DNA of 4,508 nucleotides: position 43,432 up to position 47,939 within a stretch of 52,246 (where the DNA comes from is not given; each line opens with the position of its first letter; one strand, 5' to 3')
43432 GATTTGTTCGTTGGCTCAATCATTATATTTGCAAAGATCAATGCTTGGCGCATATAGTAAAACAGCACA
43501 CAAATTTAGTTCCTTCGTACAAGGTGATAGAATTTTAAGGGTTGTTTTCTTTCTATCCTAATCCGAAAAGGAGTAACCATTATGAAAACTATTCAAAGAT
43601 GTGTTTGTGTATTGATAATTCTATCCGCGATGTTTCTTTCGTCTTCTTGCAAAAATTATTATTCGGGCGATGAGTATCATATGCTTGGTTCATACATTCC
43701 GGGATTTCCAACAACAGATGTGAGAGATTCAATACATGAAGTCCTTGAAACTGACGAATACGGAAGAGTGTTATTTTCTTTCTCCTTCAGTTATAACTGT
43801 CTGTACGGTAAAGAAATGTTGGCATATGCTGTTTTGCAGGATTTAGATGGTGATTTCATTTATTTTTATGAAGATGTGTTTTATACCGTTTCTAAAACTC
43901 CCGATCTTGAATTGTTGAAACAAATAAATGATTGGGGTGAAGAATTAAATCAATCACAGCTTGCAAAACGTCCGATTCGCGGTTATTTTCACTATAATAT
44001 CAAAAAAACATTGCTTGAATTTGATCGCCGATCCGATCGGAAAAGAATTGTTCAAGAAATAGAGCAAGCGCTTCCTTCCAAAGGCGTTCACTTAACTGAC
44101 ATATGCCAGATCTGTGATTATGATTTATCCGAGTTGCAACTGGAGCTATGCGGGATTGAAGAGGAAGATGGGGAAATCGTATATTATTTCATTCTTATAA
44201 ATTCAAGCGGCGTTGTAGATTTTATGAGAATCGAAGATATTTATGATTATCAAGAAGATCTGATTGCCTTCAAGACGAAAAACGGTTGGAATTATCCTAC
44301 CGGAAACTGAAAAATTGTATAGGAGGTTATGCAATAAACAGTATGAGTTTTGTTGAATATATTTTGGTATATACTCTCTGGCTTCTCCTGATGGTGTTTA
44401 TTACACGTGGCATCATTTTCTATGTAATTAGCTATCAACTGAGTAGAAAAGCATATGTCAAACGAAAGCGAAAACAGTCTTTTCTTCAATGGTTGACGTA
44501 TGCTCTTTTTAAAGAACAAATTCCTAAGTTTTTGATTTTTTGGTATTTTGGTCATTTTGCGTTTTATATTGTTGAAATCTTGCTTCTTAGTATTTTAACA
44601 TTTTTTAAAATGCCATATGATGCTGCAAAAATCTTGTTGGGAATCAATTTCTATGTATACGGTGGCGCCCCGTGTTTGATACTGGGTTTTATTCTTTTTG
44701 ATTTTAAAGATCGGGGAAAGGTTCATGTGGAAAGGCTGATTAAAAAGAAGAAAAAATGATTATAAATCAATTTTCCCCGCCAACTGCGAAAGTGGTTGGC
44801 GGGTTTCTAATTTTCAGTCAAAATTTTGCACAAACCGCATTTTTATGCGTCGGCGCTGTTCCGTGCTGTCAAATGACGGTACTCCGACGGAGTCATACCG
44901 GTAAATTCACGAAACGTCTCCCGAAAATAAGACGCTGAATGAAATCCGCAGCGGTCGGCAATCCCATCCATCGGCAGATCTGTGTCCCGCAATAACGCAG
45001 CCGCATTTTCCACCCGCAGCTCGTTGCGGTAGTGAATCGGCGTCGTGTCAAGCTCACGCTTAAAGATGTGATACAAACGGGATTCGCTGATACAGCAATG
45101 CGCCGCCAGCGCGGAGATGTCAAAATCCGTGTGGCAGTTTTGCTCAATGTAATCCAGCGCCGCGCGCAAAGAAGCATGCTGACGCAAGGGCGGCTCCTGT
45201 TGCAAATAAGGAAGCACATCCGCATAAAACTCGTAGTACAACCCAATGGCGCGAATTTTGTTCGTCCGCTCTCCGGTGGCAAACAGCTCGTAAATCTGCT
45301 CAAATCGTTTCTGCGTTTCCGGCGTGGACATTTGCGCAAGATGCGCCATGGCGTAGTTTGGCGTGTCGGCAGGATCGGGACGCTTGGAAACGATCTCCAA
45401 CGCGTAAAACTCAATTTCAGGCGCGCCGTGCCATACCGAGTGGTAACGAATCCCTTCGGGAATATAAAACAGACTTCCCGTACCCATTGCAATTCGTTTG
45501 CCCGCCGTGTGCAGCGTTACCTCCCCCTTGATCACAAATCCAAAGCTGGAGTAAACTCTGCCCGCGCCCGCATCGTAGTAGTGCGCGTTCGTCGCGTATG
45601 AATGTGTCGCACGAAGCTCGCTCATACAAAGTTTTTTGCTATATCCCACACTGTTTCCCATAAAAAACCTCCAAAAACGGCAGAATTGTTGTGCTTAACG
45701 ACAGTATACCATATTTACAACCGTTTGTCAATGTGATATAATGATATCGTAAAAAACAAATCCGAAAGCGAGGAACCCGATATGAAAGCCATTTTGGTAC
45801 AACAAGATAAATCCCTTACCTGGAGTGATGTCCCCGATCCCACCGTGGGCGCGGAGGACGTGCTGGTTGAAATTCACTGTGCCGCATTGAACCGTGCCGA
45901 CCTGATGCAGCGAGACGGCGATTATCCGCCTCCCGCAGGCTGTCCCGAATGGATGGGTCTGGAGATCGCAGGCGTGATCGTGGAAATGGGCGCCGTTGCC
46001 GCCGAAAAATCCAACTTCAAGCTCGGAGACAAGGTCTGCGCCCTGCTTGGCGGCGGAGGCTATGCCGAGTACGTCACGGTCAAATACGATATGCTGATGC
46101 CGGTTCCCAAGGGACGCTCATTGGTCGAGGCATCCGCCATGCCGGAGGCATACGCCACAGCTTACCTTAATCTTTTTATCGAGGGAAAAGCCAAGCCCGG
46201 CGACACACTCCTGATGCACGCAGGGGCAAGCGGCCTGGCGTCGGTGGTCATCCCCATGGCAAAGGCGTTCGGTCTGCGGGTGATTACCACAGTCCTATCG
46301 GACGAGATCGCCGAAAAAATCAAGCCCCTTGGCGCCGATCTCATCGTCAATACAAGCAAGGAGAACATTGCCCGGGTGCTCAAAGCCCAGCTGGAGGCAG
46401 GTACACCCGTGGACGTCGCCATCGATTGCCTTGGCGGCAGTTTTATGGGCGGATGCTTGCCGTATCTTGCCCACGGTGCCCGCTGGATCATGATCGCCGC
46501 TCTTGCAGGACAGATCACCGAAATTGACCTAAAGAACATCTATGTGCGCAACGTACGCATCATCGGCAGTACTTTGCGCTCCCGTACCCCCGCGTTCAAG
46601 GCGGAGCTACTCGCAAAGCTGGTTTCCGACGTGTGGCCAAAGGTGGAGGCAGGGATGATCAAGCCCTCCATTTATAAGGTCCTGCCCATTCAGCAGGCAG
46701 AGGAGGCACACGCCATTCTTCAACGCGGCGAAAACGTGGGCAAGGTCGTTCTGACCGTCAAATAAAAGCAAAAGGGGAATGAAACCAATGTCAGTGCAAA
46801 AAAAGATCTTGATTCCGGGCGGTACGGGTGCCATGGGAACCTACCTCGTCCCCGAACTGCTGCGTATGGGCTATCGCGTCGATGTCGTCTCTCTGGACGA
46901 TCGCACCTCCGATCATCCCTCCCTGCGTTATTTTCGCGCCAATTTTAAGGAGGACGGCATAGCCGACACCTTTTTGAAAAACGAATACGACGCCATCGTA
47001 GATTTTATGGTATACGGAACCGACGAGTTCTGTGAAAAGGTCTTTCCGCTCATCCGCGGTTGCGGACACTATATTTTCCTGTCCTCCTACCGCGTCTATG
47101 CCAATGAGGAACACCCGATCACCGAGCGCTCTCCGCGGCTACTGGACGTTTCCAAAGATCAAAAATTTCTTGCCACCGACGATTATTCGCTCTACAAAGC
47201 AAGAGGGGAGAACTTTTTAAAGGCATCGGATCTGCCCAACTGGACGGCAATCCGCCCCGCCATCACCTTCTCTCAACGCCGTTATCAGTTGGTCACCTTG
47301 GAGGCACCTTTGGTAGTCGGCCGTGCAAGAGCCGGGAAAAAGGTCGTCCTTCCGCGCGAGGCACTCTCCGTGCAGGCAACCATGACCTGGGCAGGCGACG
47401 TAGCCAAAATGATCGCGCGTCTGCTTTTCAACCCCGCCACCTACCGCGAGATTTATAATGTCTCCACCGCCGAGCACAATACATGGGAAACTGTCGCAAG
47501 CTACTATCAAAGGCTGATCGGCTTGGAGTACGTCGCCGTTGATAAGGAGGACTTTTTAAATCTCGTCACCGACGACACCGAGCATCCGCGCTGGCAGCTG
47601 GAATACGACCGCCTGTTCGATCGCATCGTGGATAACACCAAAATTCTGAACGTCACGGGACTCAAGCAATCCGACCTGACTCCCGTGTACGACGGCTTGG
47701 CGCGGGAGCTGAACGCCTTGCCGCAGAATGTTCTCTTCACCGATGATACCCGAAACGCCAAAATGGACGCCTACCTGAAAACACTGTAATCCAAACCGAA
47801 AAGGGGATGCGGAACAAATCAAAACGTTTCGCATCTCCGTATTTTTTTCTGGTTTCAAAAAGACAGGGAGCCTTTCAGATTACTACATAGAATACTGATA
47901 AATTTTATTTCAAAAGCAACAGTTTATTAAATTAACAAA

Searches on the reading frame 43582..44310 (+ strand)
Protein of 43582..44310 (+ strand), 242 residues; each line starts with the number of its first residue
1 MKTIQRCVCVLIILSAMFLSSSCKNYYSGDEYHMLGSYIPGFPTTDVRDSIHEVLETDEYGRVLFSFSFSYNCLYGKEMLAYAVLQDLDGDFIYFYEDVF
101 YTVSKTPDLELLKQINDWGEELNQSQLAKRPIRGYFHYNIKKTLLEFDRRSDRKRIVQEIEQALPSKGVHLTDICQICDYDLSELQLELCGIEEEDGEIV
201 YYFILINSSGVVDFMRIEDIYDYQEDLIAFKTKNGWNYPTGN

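Call 14: search_protein_families(library=pfam, max_evalue=0.01, proteins=[window:43582-44310:+])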
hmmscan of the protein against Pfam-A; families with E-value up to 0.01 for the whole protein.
window:43582-44310:+ (242 aa): 0 families

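Call 20: find_encoding_contigs(protein=window:43582-44310:+, flank=10000, max_places=10)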
Protein window:43582-44310:+ (242 aa): 4 contigs read that carry it; 3 places shown.
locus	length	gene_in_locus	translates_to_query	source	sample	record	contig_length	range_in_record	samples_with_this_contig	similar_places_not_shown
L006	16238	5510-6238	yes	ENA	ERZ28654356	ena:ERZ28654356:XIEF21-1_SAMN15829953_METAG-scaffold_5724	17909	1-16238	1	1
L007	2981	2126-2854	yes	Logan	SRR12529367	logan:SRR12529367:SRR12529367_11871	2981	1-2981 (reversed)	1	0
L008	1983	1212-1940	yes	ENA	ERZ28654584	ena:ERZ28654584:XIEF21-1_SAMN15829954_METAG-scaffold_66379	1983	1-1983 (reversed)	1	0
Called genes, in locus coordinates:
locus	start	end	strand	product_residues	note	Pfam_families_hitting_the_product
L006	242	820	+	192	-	-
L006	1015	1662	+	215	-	-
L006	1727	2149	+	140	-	-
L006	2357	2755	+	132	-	-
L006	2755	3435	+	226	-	-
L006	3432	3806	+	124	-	-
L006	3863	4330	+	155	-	-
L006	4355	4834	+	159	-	-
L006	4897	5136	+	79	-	-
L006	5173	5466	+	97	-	-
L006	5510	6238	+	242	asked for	-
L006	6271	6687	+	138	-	-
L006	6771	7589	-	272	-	PF07883:Cupin_2 (weak), PF00165:HTH_AraC, PF12833:HTH_18, PF00165:HTH_AraC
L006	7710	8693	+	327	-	PF08240:ADH_N, PF00107:ADH_zinc_N, PF13602:ADH_zinc_N_2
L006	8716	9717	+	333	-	PF01370:Epimerase (weak), PF16363:GDP_Man_Dehyd (faint)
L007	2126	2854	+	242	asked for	-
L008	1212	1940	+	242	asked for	-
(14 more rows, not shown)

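Call 37: search_protein_families(library=ncbifam, max_evalue=0.01, proteins=[window:43582-44310:+])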
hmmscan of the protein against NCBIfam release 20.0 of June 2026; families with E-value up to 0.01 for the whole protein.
window:43582-44310:+ (242 aa): 0 families

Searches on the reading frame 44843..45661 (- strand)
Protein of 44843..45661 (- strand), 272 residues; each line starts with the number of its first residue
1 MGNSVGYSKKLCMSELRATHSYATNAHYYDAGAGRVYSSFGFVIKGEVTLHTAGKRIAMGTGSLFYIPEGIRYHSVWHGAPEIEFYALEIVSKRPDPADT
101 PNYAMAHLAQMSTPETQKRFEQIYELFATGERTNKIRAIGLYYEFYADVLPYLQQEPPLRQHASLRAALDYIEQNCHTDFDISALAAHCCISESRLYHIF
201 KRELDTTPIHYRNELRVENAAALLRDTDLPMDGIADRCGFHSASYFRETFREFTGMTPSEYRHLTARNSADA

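Call 14: search_protein_families(library=pfam, max_evalue=0.01, proteins=[window:44843-45661:-])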
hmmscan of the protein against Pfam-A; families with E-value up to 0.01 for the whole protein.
window:44843-45661:- (272 aa): 5 families
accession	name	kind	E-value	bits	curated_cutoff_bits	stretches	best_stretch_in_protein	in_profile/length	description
PF12833.13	HTH_18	-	1.1e-25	90.2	33.6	1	185-262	1-78/80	Helix-turn-helix domain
PF00165.29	HTH_AraC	-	5.8e-22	77.7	26.6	2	224-263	1-42/42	Bacterial regulatory helix-turn-helix proteins, AraC family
PF07883.17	Cupin_2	-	2.9e-06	27.3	27.2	1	39-79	20-60/70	Cupin domain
PF02311.25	AraC_binding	-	0.00064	19.9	21.1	1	39-127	25-116/135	AraC-like ligand binding domain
PF05899.18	Cupin_3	-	0.0016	18.5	23.5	1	41-71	29-60/74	EutQ-like cupin domain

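Call 17: find_encoding_contigs(protein=window:44843-45661:-, flank=10000, max_places=10)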
Protein window:44843-45661:- (272 aa): no gene with exactly this product is on record in the collection.

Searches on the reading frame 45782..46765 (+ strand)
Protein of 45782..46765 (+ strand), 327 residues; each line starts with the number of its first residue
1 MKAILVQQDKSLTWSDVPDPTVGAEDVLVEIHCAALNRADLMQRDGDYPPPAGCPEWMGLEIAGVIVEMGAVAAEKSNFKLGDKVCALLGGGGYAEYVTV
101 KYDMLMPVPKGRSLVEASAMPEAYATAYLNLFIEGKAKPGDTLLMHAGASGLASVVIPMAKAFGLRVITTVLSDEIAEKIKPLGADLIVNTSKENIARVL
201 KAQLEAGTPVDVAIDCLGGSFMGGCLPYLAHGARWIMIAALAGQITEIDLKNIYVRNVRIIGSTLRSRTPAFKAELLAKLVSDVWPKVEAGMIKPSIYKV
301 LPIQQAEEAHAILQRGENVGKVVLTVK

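Call 14: search_protein_families(library=pfam, max_evalue=0.01, proteins=[window:45782-46765:+])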
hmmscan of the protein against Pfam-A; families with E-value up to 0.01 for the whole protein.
window:45782-46765:+ (327 aa): 3 families
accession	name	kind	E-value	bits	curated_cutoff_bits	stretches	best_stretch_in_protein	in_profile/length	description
PF00107.32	ADH_zinc_N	-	2.9e-19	69.7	31.8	1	151-276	1-123/129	Zinc-binding dehydrogenase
PF08240.17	ADH_N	-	9.1e-16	58.4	23.5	1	24-110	2-104/104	Alcohol dehydrogenase GroES-like domain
PF13602.12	ADH_zinc_N_2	-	4.6e-15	57.2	27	1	183-324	1-134/134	Zinc-binding dehydrogenase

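Call 91: find_encoding_contigs(protein=window:45782-46765:+, flank=10000, max_places=10)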
Protein window:45782-46765:+ (327 aa): 2 contigs read that carry it; 1 place shown.
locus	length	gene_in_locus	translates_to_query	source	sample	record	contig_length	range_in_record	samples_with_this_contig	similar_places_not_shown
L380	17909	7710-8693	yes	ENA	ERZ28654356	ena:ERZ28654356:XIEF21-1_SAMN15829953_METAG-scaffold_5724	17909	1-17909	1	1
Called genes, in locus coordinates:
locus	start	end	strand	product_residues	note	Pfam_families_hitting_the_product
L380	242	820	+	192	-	-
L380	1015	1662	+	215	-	-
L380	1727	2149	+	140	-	-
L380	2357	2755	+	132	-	-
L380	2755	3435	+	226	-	-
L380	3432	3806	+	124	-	-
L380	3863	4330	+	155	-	-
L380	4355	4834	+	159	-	-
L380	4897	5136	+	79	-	-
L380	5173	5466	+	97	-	-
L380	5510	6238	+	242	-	-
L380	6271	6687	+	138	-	-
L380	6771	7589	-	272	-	PF07883:Cupin_2 (weak), PF00165:HTH_AraC, PF12833:HTH_18, PF00165:HTH_AraC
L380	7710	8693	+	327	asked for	PF08240:ADH_N, PF00107:ADH_zinc_N, PF13602:ADH_zinc_N_2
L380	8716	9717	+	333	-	PF01370:Epimerase (weak), PF16363:GDP_Man_Dehyd (faint)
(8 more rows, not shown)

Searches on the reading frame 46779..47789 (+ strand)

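Call 14: search_protein_families(library=pfam, max_evalue=0.01, proteins=[window:46779-47789:+])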
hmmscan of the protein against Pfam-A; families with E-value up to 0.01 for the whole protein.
window:46779-47789:+ (336 aa): 7 families
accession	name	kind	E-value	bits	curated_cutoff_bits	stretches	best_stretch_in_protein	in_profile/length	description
PF01370.27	Epimerase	-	3.2e-09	37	20.9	1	10-228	1-239/240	NAD dependent epimerase/dehydratase family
PF16363.11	GDP_Man_Dehyd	-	2.1e-05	24.6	27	0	11-44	1-34/332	GDP-mannose 4,6 dehydratase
PF05368.20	NmrA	-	5.3e-05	23.4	27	0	7-38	2-33/298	NmrA-like family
PF13460.12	NAD_binding_10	-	0.00042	20.7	27.2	1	14-172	1-155/184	NAD(P)H-binding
PF07993.18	NAD_binding_4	-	0.00097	18.8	20.1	0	14-65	3-55/258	Male sterility protein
PF01073.25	3Beta_HSD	-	0.0054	16.2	22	0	12-49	2-39/280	3-beta hydroxysteroid dehydrogenase/isomerase family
PF04321.23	RmlD_sub_bind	-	0.0058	16.2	27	0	136-241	125-225/287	RmlD substrate binding domain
